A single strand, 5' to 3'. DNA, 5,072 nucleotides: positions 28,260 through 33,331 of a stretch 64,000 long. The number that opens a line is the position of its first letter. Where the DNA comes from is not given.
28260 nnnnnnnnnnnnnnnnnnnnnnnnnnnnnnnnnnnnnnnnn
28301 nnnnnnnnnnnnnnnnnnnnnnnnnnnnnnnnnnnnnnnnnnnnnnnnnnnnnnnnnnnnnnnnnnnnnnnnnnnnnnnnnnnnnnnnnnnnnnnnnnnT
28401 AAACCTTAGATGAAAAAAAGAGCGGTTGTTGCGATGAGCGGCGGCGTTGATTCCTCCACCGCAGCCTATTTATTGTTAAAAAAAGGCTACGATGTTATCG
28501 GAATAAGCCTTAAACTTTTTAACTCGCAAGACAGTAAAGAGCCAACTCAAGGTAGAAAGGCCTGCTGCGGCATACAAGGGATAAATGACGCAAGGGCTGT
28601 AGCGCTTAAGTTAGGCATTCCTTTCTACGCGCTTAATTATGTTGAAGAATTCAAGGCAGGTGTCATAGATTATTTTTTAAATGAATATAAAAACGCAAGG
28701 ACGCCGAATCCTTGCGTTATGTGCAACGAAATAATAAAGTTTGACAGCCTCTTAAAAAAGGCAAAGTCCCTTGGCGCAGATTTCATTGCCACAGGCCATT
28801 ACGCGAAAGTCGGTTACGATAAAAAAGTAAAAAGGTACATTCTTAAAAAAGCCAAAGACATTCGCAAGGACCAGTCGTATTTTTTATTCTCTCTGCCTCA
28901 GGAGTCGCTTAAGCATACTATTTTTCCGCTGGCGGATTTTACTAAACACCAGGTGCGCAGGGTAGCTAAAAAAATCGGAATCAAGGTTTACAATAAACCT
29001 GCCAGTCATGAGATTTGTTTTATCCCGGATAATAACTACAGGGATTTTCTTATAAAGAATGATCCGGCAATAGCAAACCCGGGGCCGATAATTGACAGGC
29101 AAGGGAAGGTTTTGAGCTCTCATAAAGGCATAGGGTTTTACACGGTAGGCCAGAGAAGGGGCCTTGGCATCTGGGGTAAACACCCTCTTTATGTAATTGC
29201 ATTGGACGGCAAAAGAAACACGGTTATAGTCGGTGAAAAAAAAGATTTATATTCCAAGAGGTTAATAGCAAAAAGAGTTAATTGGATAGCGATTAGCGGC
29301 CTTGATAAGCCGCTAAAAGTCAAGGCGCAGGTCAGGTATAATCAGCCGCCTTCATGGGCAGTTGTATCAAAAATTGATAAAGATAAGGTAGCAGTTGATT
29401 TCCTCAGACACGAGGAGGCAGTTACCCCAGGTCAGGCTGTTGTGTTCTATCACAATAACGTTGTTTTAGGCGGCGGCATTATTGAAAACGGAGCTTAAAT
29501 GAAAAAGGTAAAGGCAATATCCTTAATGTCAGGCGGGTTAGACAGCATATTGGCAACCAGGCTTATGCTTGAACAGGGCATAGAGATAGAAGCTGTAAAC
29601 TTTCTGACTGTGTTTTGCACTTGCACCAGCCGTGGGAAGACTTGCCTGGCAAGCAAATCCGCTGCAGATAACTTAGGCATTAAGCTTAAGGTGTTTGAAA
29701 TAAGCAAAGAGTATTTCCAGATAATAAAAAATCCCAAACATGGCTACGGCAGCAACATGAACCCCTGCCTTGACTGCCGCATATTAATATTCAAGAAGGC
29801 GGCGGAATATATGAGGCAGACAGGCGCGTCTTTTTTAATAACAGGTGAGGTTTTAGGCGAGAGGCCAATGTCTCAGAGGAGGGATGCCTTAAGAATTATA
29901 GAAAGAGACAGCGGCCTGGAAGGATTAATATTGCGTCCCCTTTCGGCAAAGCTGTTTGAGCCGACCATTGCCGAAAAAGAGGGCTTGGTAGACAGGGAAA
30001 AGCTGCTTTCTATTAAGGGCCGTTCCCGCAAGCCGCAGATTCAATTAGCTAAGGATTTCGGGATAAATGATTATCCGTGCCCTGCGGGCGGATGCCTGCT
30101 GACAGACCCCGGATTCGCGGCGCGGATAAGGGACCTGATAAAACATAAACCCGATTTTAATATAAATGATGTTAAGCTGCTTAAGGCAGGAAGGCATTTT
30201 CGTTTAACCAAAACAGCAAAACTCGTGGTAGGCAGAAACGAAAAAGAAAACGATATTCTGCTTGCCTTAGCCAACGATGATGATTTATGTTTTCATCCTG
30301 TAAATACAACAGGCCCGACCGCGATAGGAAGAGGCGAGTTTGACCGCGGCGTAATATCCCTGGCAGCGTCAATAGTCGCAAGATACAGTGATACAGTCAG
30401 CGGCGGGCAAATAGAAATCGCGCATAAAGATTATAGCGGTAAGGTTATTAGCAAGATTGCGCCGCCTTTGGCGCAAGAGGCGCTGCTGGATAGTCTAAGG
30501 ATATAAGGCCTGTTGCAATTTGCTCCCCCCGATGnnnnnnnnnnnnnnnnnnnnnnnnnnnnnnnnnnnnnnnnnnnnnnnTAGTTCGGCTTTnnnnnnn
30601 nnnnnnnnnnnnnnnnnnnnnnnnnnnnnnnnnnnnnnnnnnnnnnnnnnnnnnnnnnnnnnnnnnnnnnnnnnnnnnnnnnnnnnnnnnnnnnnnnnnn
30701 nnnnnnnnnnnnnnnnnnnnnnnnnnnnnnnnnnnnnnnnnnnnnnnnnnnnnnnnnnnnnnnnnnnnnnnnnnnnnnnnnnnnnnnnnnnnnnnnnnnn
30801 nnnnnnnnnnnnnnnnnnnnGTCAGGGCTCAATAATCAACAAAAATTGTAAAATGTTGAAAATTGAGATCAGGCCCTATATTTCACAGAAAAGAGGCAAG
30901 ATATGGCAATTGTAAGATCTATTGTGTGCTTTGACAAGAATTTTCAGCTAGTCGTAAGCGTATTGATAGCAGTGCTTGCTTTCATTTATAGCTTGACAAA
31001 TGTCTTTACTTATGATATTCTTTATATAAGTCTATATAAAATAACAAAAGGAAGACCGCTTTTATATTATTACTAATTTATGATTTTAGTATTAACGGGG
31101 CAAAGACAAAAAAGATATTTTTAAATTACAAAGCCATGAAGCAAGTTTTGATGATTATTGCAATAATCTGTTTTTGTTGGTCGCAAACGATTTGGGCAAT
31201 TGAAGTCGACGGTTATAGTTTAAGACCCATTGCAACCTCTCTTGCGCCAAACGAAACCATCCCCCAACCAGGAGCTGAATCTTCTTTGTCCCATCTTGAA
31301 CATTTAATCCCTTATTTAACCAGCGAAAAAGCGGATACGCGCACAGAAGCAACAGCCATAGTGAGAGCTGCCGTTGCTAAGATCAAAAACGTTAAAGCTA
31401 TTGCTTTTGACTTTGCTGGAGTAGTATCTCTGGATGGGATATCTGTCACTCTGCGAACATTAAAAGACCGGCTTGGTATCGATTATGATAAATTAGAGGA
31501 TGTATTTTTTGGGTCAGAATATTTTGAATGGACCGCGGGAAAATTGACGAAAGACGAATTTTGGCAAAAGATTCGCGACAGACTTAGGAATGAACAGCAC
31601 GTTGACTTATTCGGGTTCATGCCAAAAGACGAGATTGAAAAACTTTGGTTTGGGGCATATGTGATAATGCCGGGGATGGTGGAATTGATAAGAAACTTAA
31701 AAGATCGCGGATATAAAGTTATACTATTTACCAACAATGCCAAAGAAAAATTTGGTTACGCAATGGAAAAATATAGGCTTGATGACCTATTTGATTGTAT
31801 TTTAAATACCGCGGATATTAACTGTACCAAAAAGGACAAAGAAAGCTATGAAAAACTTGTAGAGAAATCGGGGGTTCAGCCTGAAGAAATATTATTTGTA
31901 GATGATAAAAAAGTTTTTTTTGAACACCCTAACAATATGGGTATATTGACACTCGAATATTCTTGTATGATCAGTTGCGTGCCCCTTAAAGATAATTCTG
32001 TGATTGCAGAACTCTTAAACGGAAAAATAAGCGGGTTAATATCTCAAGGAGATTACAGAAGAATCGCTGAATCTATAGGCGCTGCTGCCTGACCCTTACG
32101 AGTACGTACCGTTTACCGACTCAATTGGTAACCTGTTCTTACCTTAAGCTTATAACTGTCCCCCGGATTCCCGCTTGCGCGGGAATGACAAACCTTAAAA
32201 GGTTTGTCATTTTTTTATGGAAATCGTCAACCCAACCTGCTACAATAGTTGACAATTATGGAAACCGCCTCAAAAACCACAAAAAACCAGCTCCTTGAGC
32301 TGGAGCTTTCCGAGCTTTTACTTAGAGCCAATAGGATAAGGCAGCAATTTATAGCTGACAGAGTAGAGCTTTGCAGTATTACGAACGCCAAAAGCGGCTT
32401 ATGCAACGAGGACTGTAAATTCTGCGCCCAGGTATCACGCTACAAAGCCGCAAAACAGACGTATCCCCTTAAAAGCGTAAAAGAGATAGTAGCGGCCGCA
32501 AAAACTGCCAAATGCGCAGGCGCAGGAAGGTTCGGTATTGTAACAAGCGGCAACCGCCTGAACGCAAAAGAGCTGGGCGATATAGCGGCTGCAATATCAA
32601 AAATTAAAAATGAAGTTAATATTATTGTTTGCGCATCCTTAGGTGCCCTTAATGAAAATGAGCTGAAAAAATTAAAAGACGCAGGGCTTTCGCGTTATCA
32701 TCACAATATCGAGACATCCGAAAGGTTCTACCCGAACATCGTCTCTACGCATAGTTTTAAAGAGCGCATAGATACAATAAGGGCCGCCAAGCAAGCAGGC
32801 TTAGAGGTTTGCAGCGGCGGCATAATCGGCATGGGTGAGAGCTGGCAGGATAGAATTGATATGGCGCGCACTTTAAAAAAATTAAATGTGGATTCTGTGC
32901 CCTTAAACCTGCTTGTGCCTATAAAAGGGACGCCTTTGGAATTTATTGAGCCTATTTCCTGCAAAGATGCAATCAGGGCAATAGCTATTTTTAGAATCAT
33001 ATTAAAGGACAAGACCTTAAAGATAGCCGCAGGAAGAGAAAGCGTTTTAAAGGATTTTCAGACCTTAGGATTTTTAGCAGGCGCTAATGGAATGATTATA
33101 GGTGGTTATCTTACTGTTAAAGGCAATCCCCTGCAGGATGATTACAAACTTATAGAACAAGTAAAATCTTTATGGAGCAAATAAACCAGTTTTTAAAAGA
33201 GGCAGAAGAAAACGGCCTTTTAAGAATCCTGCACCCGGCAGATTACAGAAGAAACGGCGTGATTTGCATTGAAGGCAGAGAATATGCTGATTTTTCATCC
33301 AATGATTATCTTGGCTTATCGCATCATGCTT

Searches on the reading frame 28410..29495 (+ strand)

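Call 57: search_protein_families(library=pfam, proteins=[window:28410-29495:+], max_evalue=0.00001)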
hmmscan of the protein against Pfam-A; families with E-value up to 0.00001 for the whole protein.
window:28410-29495:+ (362 aa): 4 families
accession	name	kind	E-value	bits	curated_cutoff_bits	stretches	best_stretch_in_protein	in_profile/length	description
PF03054.22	tRNA_Me_trans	-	8.4e-72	241.5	20.6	1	4-206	2-201/202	tRNA methyl transferase HUP domain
PF20258.4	tRNA_Me_trans_C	-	2.7e-20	72.9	20.6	1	283-358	2-77/77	Aminomethyltransferase beta-barrel domain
PF20259.3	tRNA_Me_trans_M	-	4.1e-17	61.9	27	1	222-276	10-66/66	tRNA methyl transferase PRC-barrel domain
PF06508.19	QueC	-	4e-06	26.9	22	0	4-193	1-177/210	Queuosine biosynthesis protein QueC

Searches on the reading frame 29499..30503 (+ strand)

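Call 19: search_protein_families(library=pfam, proteins=[window:29499-30503:+])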
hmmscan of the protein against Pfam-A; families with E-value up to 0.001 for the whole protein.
window:29499-30503:+ (335 aa): 3 families
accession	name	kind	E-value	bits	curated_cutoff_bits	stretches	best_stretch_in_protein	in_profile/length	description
PF18297.6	NFACT-R_2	-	2.4e-20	73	26.9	1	231-319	1-89/104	NFACT protein RNA binding domain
PF02568.20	ThiI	-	1e-13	51.8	20.5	1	5-148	5-144/197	Thiamine biosynthesis protein (ThiI)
PF03054.22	tRNA_Me_trans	-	6.9e-09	36.1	20.6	1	7-117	4-126/202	tRNA methyl transferase HUP domain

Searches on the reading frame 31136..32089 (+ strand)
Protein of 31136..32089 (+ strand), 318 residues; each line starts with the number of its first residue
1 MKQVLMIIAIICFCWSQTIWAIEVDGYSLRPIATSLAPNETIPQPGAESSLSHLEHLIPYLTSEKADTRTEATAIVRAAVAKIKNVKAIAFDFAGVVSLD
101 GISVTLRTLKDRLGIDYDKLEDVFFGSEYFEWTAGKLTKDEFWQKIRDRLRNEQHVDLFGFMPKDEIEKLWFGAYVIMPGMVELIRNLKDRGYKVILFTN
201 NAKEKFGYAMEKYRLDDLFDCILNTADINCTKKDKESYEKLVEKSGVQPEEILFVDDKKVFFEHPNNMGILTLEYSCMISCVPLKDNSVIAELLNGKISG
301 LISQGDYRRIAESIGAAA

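Call 19: search_protein_families(library=pfam, proteins=[window:31136-32089:+])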
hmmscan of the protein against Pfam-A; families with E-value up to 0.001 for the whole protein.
window:31136-32089:+ (318 aa): 2 families
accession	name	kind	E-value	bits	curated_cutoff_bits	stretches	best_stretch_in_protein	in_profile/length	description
PF00702.32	Hydrolase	-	8.3e-18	65.9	26.4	1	86-257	1-179/191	haloacid dehalogenase-like hydrolase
PF13419.12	HAD_2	-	7.3e-13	49.5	23.8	1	177-270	80-173/178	Haloacid dehalogenase-like hydrolase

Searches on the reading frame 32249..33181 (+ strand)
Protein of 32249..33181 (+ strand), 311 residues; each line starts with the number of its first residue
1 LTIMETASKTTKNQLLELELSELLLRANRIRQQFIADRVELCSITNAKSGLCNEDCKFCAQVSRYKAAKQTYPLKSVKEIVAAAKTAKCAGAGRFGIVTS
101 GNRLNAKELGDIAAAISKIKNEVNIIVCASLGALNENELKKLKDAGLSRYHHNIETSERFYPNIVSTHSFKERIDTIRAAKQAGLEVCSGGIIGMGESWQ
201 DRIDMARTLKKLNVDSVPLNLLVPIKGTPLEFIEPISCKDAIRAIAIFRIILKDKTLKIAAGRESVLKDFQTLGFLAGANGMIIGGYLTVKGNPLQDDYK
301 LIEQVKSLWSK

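Call 19: search_protein_families(library=pfam, proteins=[window:32249-33181:+])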
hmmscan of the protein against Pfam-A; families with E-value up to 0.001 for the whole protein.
window:32249-33181:+ (311 aa): 2 families
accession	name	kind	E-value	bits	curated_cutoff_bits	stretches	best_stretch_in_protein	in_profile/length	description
PF04055.27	Radical_SAM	-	1.8e-25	90.4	29.5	1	51-208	6-165/166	Radical SAM superfamily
PF06968.18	BATS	-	3e-21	75.8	22.2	1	218-304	1-84/88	Biotin and Thiamin Synthesis associated domain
